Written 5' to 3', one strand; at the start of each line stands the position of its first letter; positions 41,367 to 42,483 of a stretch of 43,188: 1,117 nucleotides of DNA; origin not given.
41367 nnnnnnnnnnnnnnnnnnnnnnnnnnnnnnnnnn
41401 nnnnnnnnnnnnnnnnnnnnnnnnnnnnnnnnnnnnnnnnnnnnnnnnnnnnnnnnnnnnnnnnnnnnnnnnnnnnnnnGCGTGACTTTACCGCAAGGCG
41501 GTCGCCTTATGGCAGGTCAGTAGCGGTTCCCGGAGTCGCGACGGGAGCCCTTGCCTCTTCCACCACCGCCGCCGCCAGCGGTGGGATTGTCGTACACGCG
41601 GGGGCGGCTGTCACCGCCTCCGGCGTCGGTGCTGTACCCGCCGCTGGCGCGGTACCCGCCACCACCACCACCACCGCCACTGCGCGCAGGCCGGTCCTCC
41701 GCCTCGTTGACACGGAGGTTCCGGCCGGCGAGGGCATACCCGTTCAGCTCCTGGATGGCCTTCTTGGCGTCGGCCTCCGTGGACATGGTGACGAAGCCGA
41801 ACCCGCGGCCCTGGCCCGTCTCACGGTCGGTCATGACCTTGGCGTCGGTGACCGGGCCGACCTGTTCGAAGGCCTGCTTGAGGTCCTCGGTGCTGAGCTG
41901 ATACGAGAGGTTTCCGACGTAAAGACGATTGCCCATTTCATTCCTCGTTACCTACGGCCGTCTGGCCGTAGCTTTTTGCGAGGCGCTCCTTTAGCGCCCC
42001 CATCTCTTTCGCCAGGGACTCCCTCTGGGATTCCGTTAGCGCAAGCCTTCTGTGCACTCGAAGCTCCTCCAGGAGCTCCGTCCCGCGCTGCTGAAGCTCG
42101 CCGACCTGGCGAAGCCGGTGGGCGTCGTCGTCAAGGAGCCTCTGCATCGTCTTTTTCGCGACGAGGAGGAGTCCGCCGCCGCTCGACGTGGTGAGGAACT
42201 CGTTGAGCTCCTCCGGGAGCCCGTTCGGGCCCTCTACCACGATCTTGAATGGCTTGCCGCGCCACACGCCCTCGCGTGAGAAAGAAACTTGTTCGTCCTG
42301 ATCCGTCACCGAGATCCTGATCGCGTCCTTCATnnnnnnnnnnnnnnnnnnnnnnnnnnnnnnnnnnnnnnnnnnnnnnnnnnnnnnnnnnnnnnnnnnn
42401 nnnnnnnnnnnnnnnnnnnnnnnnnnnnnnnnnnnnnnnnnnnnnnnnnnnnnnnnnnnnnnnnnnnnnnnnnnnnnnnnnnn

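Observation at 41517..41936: Canonical RRM glycine-rich RNA-binding protein encoded by a phage-like element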

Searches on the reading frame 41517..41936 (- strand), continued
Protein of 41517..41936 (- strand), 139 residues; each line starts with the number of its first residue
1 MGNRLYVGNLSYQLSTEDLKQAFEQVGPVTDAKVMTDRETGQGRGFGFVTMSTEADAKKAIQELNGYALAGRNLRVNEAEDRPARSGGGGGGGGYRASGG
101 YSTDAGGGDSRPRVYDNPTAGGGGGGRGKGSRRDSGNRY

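Call 52: fold_search(model_id=the predicted structure, library=pdb)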
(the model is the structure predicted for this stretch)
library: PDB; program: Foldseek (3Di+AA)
matches with E <= 10: 1891; with E <= 0.001: 906
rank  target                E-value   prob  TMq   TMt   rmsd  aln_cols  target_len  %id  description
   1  5tbx_A                3.0e-10  1.00  0.54  0.89   1.1        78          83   41  hnRNP A18 RNA Recognition Motif (released 2017-04-12)
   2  5mmj_v                4.8e-10  1.00  0.53  0.90   1.1        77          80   42  Structure of the small subunit of the chloroplast ribosome (released 2017-01-11)
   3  5tbx_B                6.7e-10  1.00  0.56  0.82   2.9        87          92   37  hnRNP A18 RNA Recognition Motif (released 2017-04-12)
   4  6ud7_C                8.2e-10  1.00  0.54  0.90   1.1        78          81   41  Crystal structure of full-length human DCAF15-DDB1(deltaBPB)-DDA1-RBM39 in complex with indisulam (released 2019-12-18)
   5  2x1f_A                8.2e-10  1.00  0.55  0.79   1.5        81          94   28  Structure of Rna15 RRM with bound RNA (GU) (released 2010-02-02)
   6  4fxv_B                8.8e-10  1.00  0.55  0.92   1.1        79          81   34  Crystal structure of an ELAV-like protein 1 (ELAVL1) from Homo sapiens at 1.90 A resolution (released 2012-10-03)
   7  4fxv_A                1.1e-09  1.00  0.55  0.89   1.1        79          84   34  Crystal structure of an ELAV-like protein 1 (ELAVL1) from Homo sapiens at 1.90 A resolution (released 2012-10-03)
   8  5ith_A                1.6e-09  1.00  0.54  0.93   1.5        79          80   42  TIA-1 RRM2 recognition of target oligonucleotide (released 2017-02-22)
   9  4qqb_A                1.7e-09  1.00  0.55  0.46   1.1        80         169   30  Structural basis for the assembly of the SXL-UNR translation regulatory complex (released 2014-09-03)
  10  6icz_y                1.7e-09  1.00  0.54  0.94   0.9        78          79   40  Cryo-EM structure of a human post-catalytic spliceosome (P complex) at 3.0 angstrom (released 2019-03-13)
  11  2rrb_MODEL_1_A        1.9e-09  1.00  0.55  0.77   1.8        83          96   35  Refinement of RNA binding domain in human Tra2 beta protein (released 2011-04-27)
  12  3bs9_A                2.1e-09  1.00  0.54  0.94   0.8        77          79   39  X-ray structure of human TIA-1 RRM2 (released 2008-01-15)
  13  6pai_D                2.1e-09  1.00  0.53  0.90   1.1        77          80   42  Structure of the human DDB1-DDA1-DCAF15 E3 ubiquitin ligase bound to RBM39 and sulfonamide E7820 (released 2019-09-18)
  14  2mpu_MODEL_1_A        2.1e-09  1.00  0.54  0.79   1.8        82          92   45  Structural and Functional analysis of the Hordeum vulgare L. HvGR-RBP1 protein, a glycine-rich RNA binding pro (released 2014-12-17)
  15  5o3j_A                2.5e-09  1.00  0.53  0.90   0.8        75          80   43  Crystal structure of TIA-1 RRM2 in complex with RNA (released 2017-07-05)
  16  4c7q_MODEL_1_A        2.5e-09  1.00  0.56  0.88   1.7        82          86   45  Solution structure of the Nt. GR-RBP1 RRM domain (released 2013-10-02)
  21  7jly                  2.8e-09  1.00  0.56  0.91   1.3        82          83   52  Crystal Structure of RNA Binding Protein PG1 (released 2021-07-28)
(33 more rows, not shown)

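Call 73: search_protein_families(library=padloc, max_evalue=0.01, proteins=[window:41517-41936:-])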
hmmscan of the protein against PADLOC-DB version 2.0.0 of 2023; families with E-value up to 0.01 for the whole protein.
window:41517-41936:- (139 aa): 0 families

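Call 77: search_dna_similar(query=window:41517-41936:-, collection=plasmids, mode=protein, max_rows=12)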
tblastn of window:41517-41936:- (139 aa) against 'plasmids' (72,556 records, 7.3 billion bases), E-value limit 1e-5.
Records with a match: 211; places in all: 245; records where one place covers at least 80% of the query: 0.
Best place of each record, by identity: <60% 211.
By first word of the organism name: Piscirickettsia 158; Acaryochloris 15; Nostoc 6; Tolypothrix 4; Acinetobacter 4; Parabacteroides 3; Polaromonas 2; Phocaeicola 2; Bacteroides 2; Microchaete 2; and 12 more.
By predicted mobility (MOB-suite, as given by PLSDB): non-mobilizable 184; mobilizable 16; conjugative 11.
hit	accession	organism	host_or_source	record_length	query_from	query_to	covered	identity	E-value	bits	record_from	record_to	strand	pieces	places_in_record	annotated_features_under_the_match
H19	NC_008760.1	Polaromonas naphthalenivorans CJ2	-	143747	1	83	60%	55.8%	2e-21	96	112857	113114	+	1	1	RNA-binding protein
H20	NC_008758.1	Polaromonas naphthalenivorans CJ2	-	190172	1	83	60%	55.8%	2e-21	96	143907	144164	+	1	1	RNA-binding protein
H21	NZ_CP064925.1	Acaryochloris marina S15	cell culture,surface of Pikea pinnata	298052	5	82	56%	53.8%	4e-13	72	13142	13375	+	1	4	RNA-binding protein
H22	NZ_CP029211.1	Aquabacterium olei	cell culture,soil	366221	1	82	59%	50.0%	2e-16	81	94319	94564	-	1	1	RNA-binding protein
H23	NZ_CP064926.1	Acaryochloris marina S15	cell culture,surface of Pikea pinnata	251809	5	82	56%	52.6%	2e-17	84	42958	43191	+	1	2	RNA-binding protein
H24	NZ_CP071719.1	Acaryochloris sp. 'Moss Beach'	culture,intertidal zone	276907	5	82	56%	52.6%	2e-17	84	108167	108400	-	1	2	RNA-binding protein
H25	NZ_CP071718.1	Acaryochloris sp. 'Moss Beach'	culture,intertidal zone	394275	5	82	56%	52.6%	3e-17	84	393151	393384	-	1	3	RNA-binding protein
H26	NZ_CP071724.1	Acaryochloris sp. 'Moss Beach'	culture,intertidal zone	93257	5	82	56%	52.6%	4e-17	83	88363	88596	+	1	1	RNA-binding protein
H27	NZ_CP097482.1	Chroococcidiopsis sp. CCNUC1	cell culture,soil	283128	5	82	56%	52.6%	1e-13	74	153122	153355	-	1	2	RNA-binding protein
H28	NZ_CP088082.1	Ideonella dechloratans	Cell culture,Activated sludge, ...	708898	1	83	60%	48.8%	2e-17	84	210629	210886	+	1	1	RNA-binding protein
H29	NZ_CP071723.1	Acaryochloris sp. 'Moss Beach'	culture,intertidal zone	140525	5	82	56%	51.3%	1e-17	85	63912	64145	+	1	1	RNA-binding protein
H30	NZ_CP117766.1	Nostoc sp. UHCC 0926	whole organism,lichen surface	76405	5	82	56%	51.3%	4e-17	84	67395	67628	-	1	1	RNA-binding protein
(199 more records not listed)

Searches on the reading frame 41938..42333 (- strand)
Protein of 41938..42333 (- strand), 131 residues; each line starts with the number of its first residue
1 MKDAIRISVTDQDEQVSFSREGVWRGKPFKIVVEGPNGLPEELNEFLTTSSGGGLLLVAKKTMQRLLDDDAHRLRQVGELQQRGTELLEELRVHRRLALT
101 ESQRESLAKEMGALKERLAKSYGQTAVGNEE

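Call 14: search_protein_families(library=phrogs, max_evalue=0.001, proteins=[window:41938-42333:-])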
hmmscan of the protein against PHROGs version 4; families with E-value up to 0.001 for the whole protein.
window:41938-42333:- (131 aa): 0 families

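Call 56: find_homologous_proteins(query=window:41938-42333:-, max_evalue=0.001)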
Query window:41938-42333:- (131 aa): 21 proteins with E <= 0.001 among 74 candidates.
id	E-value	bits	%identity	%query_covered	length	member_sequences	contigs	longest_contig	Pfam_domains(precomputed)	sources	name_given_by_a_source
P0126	3.4e-65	236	90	93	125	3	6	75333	-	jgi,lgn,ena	jgi:hypothetical protein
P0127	1.2e-64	234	89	93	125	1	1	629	-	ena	-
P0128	9.9e-61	221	85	94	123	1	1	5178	-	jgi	jgi:hypothetical protein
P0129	4.0e-60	219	89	90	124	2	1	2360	-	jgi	-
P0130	6.4e-60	219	87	92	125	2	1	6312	-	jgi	jgi:hypothetical protein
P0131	1.9e-52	195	74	94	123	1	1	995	-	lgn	-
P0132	2.5e-52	194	80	90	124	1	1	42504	-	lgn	-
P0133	1.7e-47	179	71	94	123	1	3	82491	-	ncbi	-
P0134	4.8e-47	177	71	92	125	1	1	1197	-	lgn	-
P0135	1.5e-44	169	70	94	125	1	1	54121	-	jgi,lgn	jgi:hypothetical protein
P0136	3.0e-44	168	69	92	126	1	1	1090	-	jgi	jgi:hypothetical protein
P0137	3.1e-43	165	66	94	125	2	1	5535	-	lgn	-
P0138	1.7e-42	162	66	92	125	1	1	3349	-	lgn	-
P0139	1.2e-41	160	66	94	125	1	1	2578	-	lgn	-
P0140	4.0e-41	158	72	83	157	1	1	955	-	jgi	jgi:chaperonin cofactor prefoldin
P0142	7.5e-41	157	65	94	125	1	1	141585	-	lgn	-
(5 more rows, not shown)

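Call 57: list_cluster_members(proteins=[P0133, P0126, P0142, P0135])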
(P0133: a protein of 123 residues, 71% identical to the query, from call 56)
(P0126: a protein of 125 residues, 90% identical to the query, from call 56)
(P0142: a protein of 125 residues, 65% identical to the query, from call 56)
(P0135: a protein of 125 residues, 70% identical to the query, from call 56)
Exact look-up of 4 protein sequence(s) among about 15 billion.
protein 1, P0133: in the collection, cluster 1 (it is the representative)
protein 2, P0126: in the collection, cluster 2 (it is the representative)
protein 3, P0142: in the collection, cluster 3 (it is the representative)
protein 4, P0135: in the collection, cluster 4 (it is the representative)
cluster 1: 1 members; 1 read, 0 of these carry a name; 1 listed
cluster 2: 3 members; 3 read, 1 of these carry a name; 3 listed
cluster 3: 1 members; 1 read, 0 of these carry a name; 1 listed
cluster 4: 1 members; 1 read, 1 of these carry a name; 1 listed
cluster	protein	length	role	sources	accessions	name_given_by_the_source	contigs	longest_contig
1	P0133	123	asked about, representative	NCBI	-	-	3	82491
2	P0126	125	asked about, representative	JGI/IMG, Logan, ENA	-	hypothetical protein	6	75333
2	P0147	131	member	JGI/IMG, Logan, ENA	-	-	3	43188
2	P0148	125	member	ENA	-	-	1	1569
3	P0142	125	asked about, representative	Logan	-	-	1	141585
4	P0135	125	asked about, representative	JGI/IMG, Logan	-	hypothetical protein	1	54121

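Call 58: find_encoding_contigs(protein=P0133, flank=10000, max_places=3)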
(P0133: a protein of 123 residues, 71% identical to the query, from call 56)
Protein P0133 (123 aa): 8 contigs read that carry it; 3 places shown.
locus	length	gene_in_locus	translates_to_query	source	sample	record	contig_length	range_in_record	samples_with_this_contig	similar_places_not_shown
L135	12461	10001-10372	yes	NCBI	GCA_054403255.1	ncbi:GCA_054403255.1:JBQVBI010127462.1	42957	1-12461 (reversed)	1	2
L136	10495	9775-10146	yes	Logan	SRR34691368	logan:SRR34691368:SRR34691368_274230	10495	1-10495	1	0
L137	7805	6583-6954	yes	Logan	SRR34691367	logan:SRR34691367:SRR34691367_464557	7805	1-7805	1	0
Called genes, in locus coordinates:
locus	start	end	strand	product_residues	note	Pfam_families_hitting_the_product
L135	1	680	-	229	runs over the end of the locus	-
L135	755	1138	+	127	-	PF11672:DUF3268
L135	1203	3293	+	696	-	-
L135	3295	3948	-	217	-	-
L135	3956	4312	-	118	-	-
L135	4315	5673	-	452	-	-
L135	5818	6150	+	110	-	-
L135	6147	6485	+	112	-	PF01981:PTH2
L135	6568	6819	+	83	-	-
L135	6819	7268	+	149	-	-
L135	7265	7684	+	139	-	-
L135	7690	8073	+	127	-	-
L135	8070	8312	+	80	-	-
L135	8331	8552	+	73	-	-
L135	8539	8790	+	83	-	-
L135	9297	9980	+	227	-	-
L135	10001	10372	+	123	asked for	-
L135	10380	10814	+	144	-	-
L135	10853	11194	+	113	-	-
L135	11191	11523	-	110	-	-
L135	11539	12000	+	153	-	PF11750:DUF3307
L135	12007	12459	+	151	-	?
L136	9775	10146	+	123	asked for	-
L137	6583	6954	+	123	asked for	-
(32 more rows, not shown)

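Call 60: search_protein_families(library=phrogs, max_evalue=0.001, proteins=[L135:1203-3293:+, L135:4315-5673:-, L135:3295-3948:-, L135:3956-4312:-, L135:9297-9980:+, L135:755-1138:+, L135:6819-7268:+, L135:7265-7684:+, L135:7690-8073:+, L135:10853-11194:+])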
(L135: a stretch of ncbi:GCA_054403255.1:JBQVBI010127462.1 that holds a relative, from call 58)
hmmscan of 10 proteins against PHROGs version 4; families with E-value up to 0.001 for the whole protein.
L135:1203-3293:+ (696 aa): 34 families (the best 25 are shown)
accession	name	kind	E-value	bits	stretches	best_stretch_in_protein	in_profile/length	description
phrog_5073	-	tail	1.2e-75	256.5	4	207-307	261-363/519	tail fiber protein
phrog_6320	-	tail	3.4e-65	222.2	3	210-370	83-236/745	tail fiber protein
phrog_819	-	tail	2.5e-64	218.9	4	93-213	478-601/1024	tail protein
phrog_8745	-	tail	1.6e-40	139.5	3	231-376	1380-1522/1803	tail fiber protein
phrog_366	-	tail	5.3e-36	126.1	5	267-360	312-388/474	tail fiber protein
phrog_28263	-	tail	2.9e-34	118.6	2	105-423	502-811/1400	tail fiber protein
phrog_3420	-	unknown function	7.6e-29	100.9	2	58-234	198-381/929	-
phrog_1806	-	tail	2.3e-27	97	4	203-322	108-230/276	collagen like minor tail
phrog_10972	-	tail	1.4e-26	94.8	3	234-280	157-203/343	tail fiber protein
phrog_17587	-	tail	8.1e-25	88.3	4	280-346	354-420/641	tail fiber protein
phrog_1658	-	unknown function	1.3e-23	85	3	58-128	44-108/239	-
phrog_29268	-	unknown function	1.8e-23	83.5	3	192-310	412-532/653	-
phrog_30509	-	tail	1.8e-21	77.4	3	216-283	42-111/254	collagen like minor tail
phrog_18350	-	tail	1.4e-18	68.5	2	56-153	101-199/253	tail fiber protein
phrog_38806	-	unknown function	2.2e-18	67.7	2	55-146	62-153/285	-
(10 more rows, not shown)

L135:4315-5673:- (452 aa): 0 families

L135:3295-3948:- (217 aa): 0 families

L135:3956-4312:- (118 aa): 0 families

L135:9297-9980:+ (227 aa): 7 families
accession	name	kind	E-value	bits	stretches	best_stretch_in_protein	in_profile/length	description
phrog_3322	-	DNA, RNA and nucleotide metabolism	1.3e-19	71.6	1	63-225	5-151/162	endonuclease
phrog_1035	-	DNA, RNA and nucleotide metabolism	2.4e-13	51.6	1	40-225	71-228/271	endonuclease VII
phrog_1271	-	DNA, RNA and nucleotide metabolism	1.4e-08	35.5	1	7-137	179-248/361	HNH endonuclease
phrog_1400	-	moron, auxiliary metabolic gene and host takeover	1.9e-06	28.9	1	176-225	55-104/251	Srd anti-sigma factor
phrog_3118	-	DNA, RNA and nucleotide metabolism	2e-06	28.5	1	153-205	48-94/287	HNH endonuclease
phrog_9706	-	unknown function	8.4e-06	27.1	0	62-96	9-42/56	-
phrog_3377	-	DNA, RNA and nucleotide metabolism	0.0002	22.3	1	172-204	57-90/196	HNH endonuclease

L135:755-1138:+ (127 aa): 3 families
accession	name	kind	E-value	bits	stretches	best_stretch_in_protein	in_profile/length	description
phrog_1934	-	unknown function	7.3e-30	104.8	1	7-114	15-131/144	-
phrog_25081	-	unknown function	1.2e-22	80.7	1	50-113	2-65/75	-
phrog_30993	-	unknown function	6e-12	46.9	1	51-115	33-97/112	-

L135:6819-7268:+ (149 aa): 0 families

L135:7265-7684:+ (139 aa): 0 families

L135:7690-8073:+ (127 aa): 0 families

L135:10853-11194:+ (113 aa): 0 families

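Call 64: search_protein_families(library=ncbifam, max_evalue=0.01, proteins=[window:41938-42333:-])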
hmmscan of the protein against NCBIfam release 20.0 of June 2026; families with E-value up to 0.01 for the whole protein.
window:41938-42333:- (131 aa): 0 families

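Call 68: predict_structure(alignment_id=A3)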
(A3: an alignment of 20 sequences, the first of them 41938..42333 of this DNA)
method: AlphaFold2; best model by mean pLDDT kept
length: 131 residues; sequences in the alignment: 20
mean_pLDDT: 64.9   pTM: 0.29
mean pLDDT of the five models: 64.9, 64.7, 63.5, 62.4, 61.7
residues with pLDDT >= 90: 0; 70-90: 55; 50-70: 51; < 50: 25
segments of 3 or more residues with pLDDT < 50: 1-12, 49-55, 126-131
pLDDT, mean of each block of 10 residues (from residue 1): 40 57 62 65 56 53 75 81 83 69 77 77 50 34
secondary structure, 60 per line:
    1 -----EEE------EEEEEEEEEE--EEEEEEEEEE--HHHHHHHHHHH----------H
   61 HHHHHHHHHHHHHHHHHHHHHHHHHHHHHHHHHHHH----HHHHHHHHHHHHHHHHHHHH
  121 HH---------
elements in order: E6-8 E15-24 E27-36 H39-49 H60-96 H101-122

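Call 71: fold_search(model_id=the predicted structure, library=pdb)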
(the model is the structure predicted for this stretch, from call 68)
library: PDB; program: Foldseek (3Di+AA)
matches with E <= 10: 465; with E <= 0.001: 0
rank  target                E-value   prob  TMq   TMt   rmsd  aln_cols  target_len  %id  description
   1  4wsp                  4.3e-01  0.23  0.20  0.29   7.7        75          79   20  Racemic crystal structure of Rv1738 from Mycobacterium tuberculosis (Form-I) (released 2015-03-18)
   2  8za9_E                7.8e-01  0.12  0.23  0.08  30.6       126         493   17  Cryo-EM structure of HBMBPP-BTN2A1-BTN3A1 complex (released 2025-04-30)
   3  2k4v_MODEL_1_A        8.3e-01  0.44  0.27  0.28   4.9        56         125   27  Solution structure of uncharacterized protein PA1076 from Pseudomonas aeruginosa. Northeast Structural Genomic (released 2008-08-19)
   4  4wpy                  8.8e-01  0.14  0.20  0.28   8.9        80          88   15  Racemic crystal structure of Rv1738 from Mycobacterium tuberculosis (Form-II) (released 2015-03-18)
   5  9qdo_A                9.4e-01  0.14  0.17  0.22  13.4        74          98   16  Crystal structure of the aromatic oligoamide foldamer binder Nanofitin C10 fused to a coiled-coil domain (released 2026-03-18)
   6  1zth_A                1.1e+00  0.21  0.21  0.12   7.2        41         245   27  Crystal Structure of A.fulgidus Rio1 serine protein kinase bound to ADP and Manganese ion (released 2005-07-19)
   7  2fgg                  1.3e+00  0.15  0.20  0.30  13.0        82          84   13  Crystal Structure of Rv2632c (released 2006-02-14)
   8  5g3q_A                1.3e+00  0.11  0.22  0.28  15.0        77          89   16  Crystal structure of a hypothetical domain in WNK1 (released 2017-05-31)
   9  1zth_D                1.4e+00  0.23  0.21  0.12   6.0        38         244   26  Crystal Structure of A.fulgidus Rio1 serine protein kinase bound to ADP and Manganese ion (released 2005-07-19)
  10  1zth_C                1.4e+00  0.20  0.21  0.12   7.1        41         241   27  Crystal Structure of A.fulgidus Rio1 serine protein kinase bound to ADP and Manganese ion (released 2005-07-19)
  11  6cqm_F                1.5e+00  0.21  0.22  0.29   6.8        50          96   22  Crystal Structure of mitochondrial single-stranded DNA binding proteins from S. cerevisiae, Rim1 (Form2) (released 2018-05-30)
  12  5a4o_A                1.5e+00  0.11  0.17  0.27  12.4        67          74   13  Crystal structure of BPSL1147, a PC4 homolog from Burkholderia pseudomallei K96243 (orthorhombic crystal form) (released 2016-04-06)
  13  9fvr_D                1.5e+00  0.06  0.17  0.15  20.9       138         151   14  Transcription repressor NrdR from E. coli, ATP/dATP-bound state, SeMet protein (released 2025-03-19)
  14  2oaw_A                1.6e+00  0.33  0.22  0.38   2.4        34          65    9  Structure of SHH variant of "Bergerac" chimera of spectrin SH3 (released 2008-04-08)
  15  1zp9_B                1.8e+00  0.23  0.21  0.12   2.9        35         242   26  Crystal Structure of full-legnth A.fulgidus Rio1 Serine Kinase bound to ATP and Mn2+ ions. (released 2005-08-02)
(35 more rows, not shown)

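Call 73: search_protein_families(library=padloc, max_evalue=0.01, proteins=[window:41938-42333:-])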
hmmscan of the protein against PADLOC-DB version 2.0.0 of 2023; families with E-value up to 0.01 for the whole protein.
window:41938-42333:- (131 aa): 0 families
